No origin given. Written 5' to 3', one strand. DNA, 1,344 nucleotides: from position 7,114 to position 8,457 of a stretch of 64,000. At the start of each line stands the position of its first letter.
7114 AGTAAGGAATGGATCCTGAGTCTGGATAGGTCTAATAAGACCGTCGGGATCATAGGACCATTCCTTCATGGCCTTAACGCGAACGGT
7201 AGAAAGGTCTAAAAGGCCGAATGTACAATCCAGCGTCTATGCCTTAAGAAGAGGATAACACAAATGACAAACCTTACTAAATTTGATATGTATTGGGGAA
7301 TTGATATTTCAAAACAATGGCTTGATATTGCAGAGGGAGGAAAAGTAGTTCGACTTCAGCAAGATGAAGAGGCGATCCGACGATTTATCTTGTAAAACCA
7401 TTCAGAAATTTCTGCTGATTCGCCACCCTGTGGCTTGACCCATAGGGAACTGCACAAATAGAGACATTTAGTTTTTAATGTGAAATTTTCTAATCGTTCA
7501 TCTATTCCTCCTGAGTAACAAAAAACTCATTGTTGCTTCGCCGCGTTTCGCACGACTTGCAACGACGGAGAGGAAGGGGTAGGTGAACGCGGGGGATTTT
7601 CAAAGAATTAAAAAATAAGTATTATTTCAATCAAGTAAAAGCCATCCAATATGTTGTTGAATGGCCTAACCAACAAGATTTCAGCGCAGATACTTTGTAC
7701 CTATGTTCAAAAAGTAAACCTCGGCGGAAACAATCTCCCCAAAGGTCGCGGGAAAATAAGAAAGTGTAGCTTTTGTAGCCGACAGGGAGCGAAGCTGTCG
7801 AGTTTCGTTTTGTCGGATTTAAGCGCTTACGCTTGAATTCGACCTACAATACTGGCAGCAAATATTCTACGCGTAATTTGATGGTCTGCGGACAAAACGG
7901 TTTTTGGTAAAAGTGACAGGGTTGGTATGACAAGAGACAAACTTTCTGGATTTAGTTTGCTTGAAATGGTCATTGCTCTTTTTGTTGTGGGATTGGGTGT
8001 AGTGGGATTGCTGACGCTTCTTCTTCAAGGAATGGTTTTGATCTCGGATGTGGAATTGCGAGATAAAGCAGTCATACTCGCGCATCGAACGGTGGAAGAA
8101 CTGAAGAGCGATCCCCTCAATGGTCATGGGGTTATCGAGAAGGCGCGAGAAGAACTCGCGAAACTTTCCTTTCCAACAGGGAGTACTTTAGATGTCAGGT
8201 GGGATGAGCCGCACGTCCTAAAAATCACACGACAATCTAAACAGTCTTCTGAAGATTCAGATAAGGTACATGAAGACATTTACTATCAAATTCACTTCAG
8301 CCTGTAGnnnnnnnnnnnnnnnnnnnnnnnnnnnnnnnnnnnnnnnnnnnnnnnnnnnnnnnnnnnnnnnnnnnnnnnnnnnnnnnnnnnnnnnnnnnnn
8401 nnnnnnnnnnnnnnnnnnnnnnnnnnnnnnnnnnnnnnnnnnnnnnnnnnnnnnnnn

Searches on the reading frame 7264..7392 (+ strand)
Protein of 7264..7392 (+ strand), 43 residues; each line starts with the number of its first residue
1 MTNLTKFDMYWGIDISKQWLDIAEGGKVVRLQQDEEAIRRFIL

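Call 24: search_protein_families(library=pfam, proteins=[window:7264-7392:+], max_evalue=1)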
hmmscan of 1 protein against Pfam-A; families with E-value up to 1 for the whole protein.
seq(43 aa): 0 families

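Call 41: search_protein_families(library=ncbifam, proteins=[window:7264-7392:+], max_evalue=1)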
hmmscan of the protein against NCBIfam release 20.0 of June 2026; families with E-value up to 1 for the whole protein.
seq(43 aa): 0 families

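Call 48: search_dna_similar(query=window:7264-7392:+, collection=plasmids, mode=protein, max_evalue=1, max_rows=15)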
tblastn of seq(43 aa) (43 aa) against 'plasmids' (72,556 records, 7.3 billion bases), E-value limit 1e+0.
No match.

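Call 67: find_homologous_proteins(query=window:7264-7392:+, max_evalue=0.001)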
Query seq(43 aa): no candidate shares three 5-residue words with the query. No homologue found.
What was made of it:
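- On IS110/IS1111 insertion target: The supposed remnant at 7264-7395 has no detectable homology (calls 24, 41, 48, 67).
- Tried and rejected: Pfam, NCBIfam, tblastn against plasmids and the protein search all returned nothing (calls 24, 41, 48, 67).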

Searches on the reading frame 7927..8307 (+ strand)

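Call 21: search_protein_families(library=pfam, proteins=[window:7927-8307:+])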
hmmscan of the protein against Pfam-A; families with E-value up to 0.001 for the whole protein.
window:7927-8307:+ (126 aa): 1 family
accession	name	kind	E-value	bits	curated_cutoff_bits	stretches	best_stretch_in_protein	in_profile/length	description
PF07963.17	N_methyl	-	1.8e-05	24.6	21.2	1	7-29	5-27/27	Prokaryotic N-terminal methylation motif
